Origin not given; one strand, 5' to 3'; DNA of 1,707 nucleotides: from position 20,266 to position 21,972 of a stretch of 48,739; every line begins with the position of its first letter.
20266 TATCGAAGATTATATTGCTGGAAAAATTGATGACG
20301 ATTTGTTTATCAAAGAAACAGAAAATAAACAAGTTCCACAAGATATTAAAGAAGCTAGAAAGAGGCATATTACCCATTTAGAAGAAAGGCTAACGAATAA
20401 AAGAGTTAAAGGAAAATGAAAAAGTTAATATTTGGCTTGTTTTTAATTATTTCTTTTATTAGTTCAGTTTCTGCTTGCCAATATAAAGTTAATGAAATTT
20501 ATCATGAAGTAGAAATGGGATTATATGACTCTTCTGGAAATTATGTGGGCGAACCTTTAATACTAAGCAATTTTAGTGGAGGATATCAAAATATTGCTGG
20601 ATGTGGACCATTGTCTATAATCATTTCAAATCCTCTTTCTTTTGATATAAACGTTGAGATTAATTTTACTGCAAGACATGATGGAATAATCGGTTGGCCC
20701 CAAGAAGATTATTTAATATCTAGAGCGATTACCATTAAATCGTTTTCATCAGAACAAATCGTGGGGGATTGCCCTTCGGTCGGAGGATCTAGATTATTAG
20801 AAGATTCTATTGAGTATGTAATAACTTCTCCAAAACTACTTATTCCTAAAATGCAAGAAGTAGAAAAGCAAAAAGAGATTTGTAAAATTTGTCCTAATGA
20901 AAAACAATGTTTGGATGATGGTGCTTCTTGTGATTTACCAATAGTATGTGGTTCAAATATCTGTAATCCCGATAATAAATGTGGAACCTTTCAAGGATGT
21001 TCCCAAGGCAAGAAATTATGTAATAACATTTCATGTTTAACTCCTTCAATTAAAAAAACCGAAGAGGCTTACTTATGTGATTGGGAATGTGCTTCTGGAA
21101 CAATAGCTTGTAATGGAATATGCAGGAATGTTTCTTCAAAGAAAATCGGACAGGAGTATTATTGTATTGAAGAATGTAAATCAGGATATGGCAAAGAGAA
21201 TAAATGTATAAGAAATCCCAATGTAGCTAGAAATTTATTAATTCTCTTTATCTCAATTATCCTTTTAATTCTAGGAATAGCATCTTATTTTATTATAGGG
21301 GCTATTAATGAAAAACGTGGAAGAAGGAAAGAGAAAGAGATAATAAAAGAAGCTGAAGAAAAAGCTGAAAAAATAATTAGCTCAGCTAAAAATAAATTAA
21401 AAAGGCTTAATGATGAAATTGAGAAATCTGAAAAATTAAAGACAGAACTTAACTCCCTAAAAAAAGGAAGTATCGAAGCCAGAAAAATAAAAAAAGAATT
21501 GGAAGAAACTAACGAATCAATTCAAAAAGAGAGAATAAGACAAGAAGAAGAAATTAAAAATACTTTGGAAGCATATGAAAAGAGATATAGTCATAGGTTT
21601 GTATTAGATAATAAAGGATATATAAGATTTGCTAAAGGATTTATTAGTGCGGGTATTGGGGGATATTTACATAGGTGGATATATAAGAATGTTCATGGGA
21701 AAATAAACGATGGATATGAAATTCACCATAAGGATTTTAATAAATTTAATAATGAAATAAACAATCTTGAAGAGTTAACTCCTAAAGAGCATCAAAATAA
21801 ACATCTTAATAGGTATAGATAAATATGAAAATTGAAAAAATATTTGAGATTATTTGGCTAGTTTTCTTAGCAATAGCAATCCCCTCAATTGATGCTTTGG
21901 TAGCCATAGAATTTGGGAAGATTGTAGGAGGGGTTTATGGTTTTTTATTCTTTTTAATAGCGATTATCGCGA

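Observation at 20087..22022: RHH regulator, receptor-like transmembrane HNH nuclease and small membrane protein in one tight operon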

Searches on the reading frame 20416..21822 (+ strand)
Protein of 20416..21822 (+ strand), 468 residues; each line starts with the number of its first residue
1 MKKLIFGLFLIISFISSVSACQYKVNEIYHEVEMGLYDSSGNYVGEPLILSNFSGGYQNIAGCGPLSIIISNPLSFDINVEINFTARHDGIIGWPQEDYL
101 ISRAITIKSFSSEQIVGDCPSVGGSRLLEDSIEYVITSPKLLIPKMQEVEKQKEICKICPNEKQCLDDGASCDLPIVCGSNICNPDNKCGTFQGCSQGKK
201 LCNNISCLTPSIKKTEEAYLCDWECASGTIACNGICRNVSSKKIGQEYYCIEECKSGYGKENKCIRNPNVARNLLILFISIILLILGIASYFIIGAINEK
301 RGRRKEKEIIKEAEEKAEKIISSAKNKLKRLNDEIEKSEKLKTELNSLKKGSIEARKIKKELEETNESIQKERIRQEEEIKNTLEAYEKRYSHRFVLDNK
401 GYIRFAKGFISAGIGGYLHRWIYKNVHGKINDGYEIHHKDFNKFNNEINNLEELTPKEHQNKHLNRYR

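Call 3: search_protein_families(library=pfam, proteins=[window:20416-21822:+], max_evalue=0.1)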
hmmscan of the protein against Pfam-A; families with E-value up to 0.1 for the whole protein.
window:20416-21822:+ (468 aa): 4 families
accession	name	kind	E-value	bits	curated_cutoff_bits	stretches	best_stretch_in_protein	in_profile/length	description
PF13392.12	HNH_3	-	1.7e-12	47.2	24.8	1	417-460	2-45/46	HNH endonuclease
PF05103.18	DivIVA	-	0.003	18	28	1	303-344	84-125/131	DivIVA protein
PF24611.2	Spectrin_Anc-1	-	0.035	14.8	33.2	1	305-371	40-105/115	Nuclear anchorage protein 1, spectrin-like repeat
PF01496.24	V_ATPase_I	-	0.091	11.1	30.7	0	303-430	53-185/815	V-type ATPase 116kDa subunit family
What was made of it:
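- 21592..21822 (+): Cytoplasmic HNH_3 nuclease domain (aa 393-468) plus stop codon. Pfam E=1.7e-12 (call 3).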

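Call 5: find_homologous_proteins(query=window:20416-21822:+)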
Query window:20416-21822:+ (468 aa): 15 proteins with E <= 0.001 among 8000 candidates.
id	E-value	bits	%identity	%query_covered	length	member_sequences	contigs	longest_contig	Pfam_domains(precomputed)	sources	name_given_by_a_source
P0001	0.0e+0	1058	100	100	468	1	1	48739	PF13392.13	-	-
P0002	7.1e-145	502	57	99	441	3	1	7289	PF13392.13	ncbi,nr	ncbi:MAG: HNH endonuclease, partial [Nanoarchaeota archaeon]|nr:HNH endonuclease [Nanoarchaeota arch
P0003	4.2e-93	331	42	96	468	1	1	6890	PF13392.13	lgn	-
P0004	2.0e-57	213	33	99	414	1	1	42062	PF13392.13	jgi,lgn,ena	-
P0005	7.6e-55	205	42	65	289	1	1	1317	PF13392.13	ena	-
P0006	6.5e-48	182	30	95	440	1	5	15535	PF13392.13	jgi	-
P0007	4.0e-45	173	43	59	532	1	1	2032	-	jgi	jgi:hypothetical protein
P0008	4.9e-41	159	34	90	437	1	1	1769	PF13392.13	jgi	jgi:hypothetical protein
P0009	2.6e-38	150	31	96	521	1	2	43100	PF13392.13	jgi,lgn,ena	-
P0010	7.5e-32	129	51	27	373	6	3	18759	-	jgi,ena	-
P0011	1.1e-25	109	28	63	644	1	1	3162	PF13392.13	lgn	-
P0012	3.6e-20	91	53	18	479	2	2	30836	PF13392.13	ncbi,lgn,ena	-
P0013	3.8e-19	87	29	99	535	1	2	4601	-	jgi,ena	-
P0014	7.0e-18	83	26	98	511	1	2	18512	PF13392.13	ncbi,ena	-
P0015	1.4e-15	75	29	94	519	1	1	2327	-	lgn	-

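Call 7: search_protein_families(library=padloc, proteins=[window:20416-21822:+], max_evalue=0.1)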
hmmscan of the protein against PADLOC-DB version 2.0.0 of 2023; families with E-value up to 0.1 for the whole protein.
window:20416-21822:+ (468 aa): 7 families
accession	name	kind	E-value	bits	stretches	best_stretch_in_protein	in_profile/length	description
PDLC03704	HEase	-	4.8e-05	21.6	1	397-462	23-84/131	homing endonuclease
PDLC03859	LmuB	-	4.8e-05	20.8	1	317-400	344-489/611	-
PDLC03672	HEase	-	0.0033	15.2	1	422-462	64-104/199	homing endonuclease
PDLC03841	LeoBC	-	0.009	13.2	1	297-386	503-582/601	-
PDLC00612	ZorB1|ZorB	-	0.016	12.8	1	276-365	28-109/293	MotB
PDLC03687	HEase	-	0.041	11.8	1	399-461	37-99/178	homing endonuclease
PDLC00517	JetC1|JetC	-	0.047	9.9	1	307-393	760-842/1119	DUF3584 domain; MukB-like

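Call 9: find_encoding_contigs(protein=P0004, flank=5000, max_places=3)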
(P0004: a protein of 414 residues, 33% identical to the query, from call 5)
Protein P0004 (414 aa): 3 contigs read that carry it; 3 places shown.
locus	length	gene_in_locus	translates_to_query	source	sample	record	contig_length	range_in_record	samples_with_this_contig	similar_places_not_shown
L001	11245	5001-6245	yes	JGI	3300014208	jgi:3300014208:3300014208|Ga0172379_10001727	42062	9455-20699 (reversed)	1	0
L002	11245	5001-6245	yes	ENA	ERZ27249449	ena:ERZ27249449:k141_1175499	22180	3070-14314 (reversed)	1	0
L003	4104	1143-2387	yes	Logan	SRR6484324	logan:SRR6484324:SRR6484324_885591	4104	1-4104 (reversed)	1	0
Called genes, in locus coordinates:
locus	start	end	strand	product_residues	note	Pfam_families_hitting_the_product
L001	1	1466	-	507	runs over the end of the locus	PF00136:DNA_pol_B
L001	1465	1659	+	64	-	-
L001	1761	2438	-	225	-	PF03104:DNA_pol_B_exo1 (weak)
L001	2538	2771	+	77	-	PF02697:VAPB_antitox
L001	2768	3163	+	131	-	PF01850:PIN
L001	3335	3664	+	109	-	PF01176:eIF-1a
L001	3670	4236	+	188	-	PF21800:KH_KRR1_2nd (weak), PF22891:KH_PNO1_2nd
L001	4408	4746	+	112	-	-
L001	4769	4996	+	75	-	-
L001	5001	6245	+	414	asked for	PF13392:HNH_3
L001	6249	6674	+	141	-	PF13392:HNH_3 (weak)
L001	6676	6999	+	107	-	-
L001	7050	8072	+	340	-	PF00398:RrnaAD, PF03602:Cons_hypoth95 (weak), PF02390:Methyltransf_4 (weak)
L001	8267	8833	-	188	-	PF14512:TM1586_NiRdase, PF00881:Nitroreductase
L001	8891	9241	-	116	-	-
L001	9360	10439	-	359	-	PF00091:Tubulin, PF12327:FtsZ_C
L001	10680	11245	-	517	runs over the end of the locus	PF01364:Peptidase_C25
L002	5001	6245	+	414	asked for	PF13392:HNH_3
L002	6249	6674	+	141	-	PF13392:HNH_3 (weak)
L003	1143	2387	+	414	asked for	PF13392:HNH_3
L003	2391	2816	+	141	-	PF13392:HNH_3 (weak)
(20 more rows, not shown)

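Call 10: find_encoding_contigs(protein=P0009, flank=5000, max_places=3)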
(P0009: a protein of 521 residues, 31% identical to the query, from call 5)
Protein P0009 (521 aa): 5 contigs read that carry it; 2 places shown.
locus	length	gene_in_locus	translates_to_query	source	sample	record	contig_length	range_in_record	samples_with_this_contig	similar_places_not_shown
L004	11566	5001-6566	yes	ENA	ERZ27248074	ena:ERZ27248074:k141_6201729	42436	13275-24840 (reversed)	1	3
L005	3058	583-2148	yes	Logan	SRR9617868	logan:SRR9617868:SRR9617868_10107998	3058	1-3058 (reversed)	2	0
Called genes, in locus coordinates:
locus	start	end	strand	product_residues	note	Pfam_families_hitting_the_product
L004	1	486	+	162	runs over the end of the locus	PF00334:NDK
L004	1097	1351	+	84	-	-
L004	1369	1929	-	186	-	PF22090:Gins51_C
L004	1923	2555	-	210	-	PF00929:RNase_T (faint)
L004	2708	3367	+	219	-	PF13551:HTH_29 (faint)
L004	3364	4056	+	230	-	PF14907:NTP_transf_5 (weak)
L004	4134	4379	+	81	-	PF24434:DUF7557 (weak)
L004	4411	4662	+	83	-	PF05016:ParE_toxin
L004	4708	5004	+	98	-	-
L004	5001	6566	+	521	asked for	PF13392:HNH_3 (weak)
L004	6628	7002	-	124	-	PF01850:PIN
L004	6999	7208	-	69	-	-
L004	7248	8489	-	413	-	PF01676:Metalloenzyme, PF10143:PhosphMutase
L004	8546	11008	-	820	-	-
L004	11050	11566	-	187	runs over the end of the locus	PF07690:MFS_1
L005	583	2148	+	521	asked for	PF13392:HNH_3 (weak)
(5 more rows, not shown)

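Call 11: find_encoding_contigs(protein=P0002, flank=5000, max_places=3)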
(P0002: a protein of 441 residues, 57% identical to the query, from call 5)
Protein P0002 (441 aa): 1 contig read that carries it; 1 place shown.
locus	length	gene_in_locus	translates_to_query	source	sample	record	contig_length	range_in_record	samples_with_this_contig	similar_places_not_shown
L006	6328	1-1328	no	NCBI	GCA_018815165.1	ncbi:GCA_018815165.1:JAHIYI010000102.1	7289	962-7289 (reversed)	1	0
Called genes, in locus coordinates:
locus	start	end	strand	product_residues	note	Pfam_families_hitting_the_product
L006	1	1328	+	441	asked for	PF13392:HNH_3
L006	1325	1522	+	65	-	-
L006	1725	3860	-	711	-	PF02359:CDC48_N, PF02933:CDC48_2, PF00004:AAA, PF05496:RuvB_N (weak), PF07724:AAA_2 (weak), PF17862:AAA_lid_3, PF00004:AAA, PF17862:AAA_lid_3, +22 more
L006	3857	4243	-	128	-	-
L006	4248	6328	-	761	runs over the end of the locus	PF02359:CDC48_N, PF02933:CDC48_2, PF05496:RuvB_N (weak), PF13191:AAA_16 (weak), PF00004:AAA, PF17862:AAA_lid_3, PF00004:AAA, PF17862:AAA_lid_3, +25 more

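Call 12: find_encoding_contigs(protein=P0003, flank=4000, max_places=2)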
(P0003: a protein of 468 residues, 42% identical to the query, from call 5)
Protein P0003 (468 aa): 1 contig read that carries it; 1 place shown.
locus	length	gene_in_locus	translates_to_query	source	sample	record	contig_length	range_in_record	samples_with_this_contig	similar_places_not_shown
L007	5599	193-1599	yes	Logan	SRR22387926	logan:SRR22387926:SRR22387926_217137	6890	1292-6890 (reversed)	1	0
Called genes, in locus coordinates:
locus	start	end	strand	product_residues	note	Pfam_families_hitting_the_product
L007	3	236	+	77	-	?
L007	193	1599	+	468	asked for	PF13392:HNH_3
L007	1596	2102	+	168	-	PF01661:Macro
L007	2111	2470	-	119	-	-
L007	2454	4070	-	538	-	PF13483:Lactamase_B_3 (faint), PF00753:Lactamase_B (faint), PF12706:Lactamase_B_2, PF07521:RMMBL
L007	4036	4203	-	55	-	-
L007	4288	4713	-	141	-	PF13175:AAA_15 (weak), PF13476:AAA_23 (weak)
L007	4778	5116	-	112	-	-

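Call 13: find_encoding_contigs(protein=P0006, flank=4000, max_places=2)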
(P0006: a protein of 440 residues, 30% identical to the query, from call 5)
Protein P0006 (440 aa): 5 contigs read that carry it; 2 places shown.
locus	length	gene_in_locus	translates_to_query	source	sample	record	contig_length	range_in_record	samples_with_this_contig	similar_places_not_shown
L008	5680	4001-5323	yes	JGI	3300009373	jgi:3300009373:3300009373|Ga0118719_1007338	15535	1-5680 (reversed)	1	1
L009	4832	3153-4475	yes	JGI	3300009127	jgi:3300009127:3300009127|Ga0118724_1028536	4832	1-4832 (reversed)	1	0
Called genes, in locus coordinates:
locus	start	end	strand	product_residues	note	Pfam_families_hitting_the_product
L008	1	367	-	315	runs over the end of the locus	PF00890:FAD_binding_2 (faint), PF03486:HI0933_like (faint), PF07992:Pyr_redox_2, PF13450:NAD_binding_8 (weak), PF13738:Pyr_redox_3, PF00070:Pyr_redox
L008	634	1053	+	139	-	PF01951:Archease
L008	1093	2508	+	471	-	PF01139:RtcB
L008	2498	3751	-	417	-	PF14528:LAGLIDADG_3 (weak)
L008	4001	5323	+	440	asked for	PF13392:HNH_3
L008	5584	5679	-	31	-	?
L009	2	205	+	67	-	?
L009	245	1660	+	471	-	PF01139:RtcB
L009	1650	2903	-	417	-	PF14528:LAGLIDADG_3 (weak)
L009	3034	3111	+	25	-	-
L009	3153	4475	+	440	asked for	PF13392:HNH_3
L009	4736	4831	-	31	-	?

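Call 14: find_encoding_contigs(protein=P0012, flank=4000, max_places=2)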
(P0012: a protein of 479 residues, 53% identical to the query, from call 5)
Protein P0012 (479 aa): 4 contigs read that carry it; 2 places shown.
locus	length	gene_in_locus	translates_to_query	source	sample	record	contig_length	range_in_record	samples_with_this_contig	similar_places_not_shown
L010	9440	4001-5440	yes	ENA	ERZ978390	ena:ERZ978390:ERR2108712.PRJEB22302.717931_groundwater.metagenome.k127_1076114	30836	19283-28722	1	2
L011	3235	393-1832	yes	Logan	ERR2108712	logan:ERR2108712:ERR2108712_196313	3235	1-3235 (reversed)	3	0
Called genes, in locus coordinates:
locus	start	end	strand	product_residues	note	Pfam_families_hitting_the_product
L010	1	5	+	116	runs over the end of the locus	-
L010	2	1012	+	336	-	PF17761:DUF1016_N, PF06250:YhcG_C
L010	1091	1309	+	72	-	-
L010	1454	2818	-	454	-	PF00171:Aldedh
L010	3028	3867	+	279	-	PF02498:Bro-N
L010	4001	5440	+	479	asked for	PF13392:HNH_3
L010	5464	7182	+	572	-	PF02518:HATPase_c, PF13589:HATPase_c_3 (weak), PF09239:Topo-VIb_trans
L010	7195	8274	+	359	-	PF04406:TP6A_N, PF20768:Topo_VI_alpha, PF21180:TOP6A-Spo11_Toprim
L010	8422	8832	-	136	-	-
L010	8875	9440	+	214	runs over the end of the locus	-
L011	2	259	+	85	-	?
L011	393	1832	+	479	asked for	PF13392:HNH_3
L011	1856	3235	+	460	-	?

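Call 15: find_encoding_contigs(protein=P0014, flank=4000, max_places=2)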
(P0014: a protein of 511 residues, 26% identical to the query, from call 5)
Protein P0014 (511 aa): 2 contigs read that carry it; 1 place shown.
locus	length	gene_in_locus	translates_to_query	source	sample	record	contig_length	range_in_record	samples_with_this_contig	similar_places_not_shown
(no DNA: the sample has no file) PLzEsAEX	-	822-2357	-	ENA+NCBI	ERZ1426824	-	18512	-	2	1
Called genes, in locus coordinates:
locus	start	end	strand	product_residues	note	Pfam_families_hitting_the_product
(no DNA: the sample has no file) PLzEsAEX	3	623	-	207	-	?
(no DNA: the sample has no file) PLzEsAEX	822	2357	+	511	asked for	PF13392:HNH_3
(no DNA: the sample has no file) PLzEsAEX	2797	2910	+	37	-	-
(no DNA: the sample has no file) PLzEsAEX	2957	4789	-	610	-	-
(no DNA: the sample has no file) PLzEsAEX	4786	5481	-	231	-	PF01522:Polysacc_deac_1, PF10096:DUF2334 (weak)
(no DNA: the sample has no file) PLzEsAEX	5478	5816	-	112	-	PF10066:DUF2304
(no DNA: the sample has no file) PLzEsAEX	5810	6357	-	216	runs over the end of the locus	PF00535:Glycos_transf_2, PF13641:Glyco_tranf_2_3 (weak)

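Call 22: search_solved_structures(query=window:20416-21822:+, max_evalue=1, show_alignments=2)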
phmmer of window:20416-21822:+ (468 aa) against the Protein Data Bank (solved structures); distinct sequences matched with E-value up to 1: 1.
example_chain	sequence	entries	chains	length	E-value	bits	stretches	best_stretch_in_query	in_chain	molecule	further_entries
7bqc_A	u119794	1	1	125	0.26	13.5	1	320-390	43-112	NF4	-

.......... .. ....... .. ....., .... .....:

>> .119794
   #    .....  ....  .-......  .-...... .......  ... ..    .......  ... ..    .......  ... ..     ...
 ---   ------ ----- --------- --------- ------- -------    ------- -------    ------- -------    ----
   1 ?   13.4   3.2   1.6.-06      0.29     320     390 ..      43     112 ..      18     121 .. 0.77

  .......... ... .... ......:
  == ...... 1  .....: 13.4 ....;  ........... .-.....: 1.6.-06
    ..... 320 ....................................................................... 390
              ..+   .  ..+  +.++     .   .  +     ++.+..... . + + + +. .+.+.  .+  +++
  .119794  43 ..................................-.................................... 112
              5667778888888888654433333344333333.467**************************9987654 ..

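Call 31: predict_structure(alignment_id=A1)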
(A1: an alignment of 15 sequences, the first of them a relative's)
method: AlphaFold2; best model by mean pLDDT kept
length: 468 residues; sequences in the alignment: 15
mean_pLDDT: 77.5   pTM: 0.32
mean pLDDT of the five models: 77.5, 77.0, 76.2, 75.8, 74.7
residues with pLDDT >= 90: 109; 70-90: 226; 50-70: 100; < 50: 33
segments of 3 or more residues with pLDDT < 50: 226-229, 234-245, 272-279, 295-298
pLDDT, mean of each block of 10 residues (from residue 1): 72 60 73 87 90 86 89 95 88 81 94 88 84 90 85 72 66 75 77 69 68 73 53 47 50 68 64 49 55 51 63 82 83 88 87 88 90 91 89 86 76 75 91 92 90 94 75
secondary structure, 60 per line:
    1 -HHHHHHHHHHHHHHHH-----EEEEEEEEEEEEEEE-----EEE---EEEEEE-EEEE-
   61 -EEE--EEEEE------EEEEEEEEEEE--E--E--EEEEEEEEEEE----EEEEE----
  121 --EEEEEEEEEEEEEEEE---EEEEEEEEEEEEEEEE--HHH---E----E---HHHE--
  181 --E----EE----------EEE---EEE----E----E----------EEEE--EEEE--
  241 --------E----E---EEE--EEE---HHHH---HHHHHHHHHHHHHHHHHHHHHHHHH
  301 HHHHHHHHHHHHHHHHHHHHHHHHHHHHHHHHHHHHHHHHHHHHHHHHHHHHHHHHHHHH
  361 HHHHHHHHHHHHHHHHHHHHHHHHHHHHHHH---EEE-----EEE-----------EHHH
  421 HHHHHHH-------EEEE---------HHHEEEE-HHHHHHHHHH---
elements in order: H2-17 E23-37 E43-45 E49-54 E56-59 E62-64 E67-71 E78-88 E97-107 E112-116 E123-138 E142-157 E200-202 E206-208 E229-232 E235-238 E258-260 E263-265 H269-272 H276-391 E395-397 E403-405 H418-427 E435-438 E451-454 H456-465
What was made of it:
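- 21235..21306 (+): Single transmembrane helix (aa 274-297), followed by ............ One continuous AF2 helix spans 276-391 (call 31).
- On HNH_3 / beta-beta-alpha-Me nuclease (PF13392): AF2 pLDDT is about 90 for residues 395-465 (call 31).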
